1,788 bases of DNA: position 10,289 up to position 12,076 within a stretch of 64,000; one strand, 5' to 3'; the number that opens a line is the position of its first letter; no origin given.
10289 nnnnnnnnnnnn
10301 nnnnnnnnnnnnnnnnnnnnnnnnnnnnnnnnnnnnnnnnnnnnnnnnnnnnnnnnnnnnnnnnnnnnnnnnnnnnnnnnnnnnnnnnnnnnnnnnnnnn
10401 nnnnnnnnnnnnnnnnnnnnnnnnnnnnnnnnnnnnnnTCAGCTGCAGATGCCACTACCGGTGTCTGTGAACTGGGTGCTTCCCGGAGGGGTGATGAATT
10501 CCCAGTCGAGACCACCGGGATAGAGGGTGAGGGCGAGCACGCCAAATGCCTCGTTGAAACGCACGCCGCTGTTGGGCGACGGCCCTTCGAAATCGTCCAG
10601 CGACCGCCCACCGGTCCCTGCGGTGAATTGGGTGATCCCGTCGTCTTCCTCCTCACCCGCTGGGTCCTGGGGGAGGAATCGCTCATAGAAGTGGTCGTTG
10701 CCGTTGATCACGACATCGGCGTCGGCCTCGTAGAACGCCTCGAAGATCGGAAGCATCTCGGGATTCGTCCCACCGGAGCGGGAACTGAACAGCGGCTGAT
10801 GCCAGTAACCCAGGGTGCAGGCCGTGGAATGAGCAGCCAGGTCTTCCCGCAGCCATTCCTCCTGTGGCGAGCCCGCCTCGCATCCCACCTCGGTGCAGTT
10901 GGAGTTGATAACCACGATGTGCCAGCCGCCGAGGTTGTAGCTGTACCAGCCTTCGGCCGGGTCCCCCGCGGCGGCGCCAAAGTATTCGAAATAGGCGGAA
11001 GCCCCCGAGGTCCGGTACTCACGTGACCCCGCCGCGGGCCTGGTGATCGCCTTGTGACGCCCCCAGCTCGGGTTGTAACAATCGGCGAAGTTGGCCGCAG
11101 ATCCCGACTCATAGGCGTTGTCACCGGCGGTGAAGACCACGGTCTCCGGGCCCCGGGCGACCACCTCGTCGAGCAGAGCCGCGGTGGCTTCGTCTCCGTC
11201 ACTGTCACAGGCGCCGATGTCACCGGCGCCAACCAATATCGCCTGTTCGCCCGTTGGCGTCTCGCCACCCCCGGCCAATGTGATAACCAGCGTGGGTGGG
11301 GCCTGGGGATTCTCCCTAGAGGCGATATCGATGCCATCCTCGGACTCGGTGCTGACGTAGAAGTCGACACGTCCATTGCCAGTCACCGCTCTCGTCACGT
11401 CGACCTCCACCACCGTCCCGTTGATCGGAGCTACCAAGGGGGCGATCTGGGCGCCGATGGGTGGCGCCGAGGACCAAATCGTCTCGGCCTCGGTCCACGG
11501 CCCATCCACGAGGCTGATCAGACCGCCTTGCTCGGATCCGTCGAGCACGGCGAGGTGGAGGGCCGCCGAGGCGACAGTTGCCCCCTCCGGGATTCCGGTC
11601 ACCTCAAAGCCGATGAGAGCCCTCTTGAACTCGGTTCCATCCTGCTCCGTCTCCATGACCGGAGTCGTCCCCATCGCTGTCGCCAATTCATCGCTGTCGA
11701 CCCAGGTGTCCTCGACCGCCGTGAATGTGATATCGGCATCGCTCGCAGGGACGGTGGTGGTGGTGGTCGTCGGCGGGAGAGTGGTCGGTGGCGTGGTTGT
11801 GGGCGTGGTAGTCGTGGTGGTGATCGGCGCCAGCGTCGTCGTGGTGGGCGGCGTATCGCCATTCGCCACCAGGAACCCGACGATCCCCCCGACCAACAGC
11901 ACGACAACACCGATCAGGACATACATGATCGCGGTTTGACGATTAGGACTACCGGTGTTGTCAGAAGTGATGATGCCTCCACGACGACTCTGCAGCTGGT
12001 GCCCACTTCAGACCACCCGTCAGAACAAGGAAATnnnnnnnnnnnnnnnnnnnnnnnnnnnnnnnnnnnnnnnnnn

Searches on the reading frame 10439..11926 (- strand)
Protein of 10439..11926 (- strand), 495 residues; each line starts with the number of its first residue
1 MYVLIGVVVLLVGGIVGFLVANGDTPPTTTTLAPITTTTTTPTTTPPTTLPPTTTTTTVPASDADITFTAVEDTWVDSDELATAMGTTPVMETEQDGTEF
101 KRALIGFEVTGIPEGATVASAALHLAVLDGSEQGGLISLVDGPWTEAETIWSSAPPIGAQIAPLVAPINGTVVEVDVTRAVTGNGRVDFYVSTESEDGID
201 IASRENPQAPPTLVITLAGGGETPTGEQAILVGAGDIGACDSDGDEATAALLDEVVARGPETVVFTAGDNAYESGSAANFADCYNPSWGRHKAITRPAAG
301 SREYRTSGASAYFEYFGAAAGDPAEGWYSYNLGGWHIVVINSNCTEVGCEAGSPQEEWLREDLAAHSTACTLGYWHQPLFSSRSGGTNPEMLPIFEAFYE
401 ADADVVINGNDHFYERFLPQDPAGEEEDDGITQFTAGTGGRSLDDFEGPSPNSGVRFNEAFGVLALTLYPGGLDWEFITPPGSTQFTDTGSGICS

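Call 32: search_protein_families(library=pfam, proteins=[window:10439-11926:-], max_evalue=0.001)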
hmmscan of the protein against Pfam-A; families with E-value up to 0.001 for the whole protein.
window:10439-11926:- (495 aa): 1 family
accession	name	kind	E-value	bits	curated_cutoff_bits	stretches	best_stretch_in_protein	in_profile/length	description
PF24517.2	CBM96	-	7.5e-20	71.8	26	1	66-216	3-163/164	Carbohydrate-binding module family 96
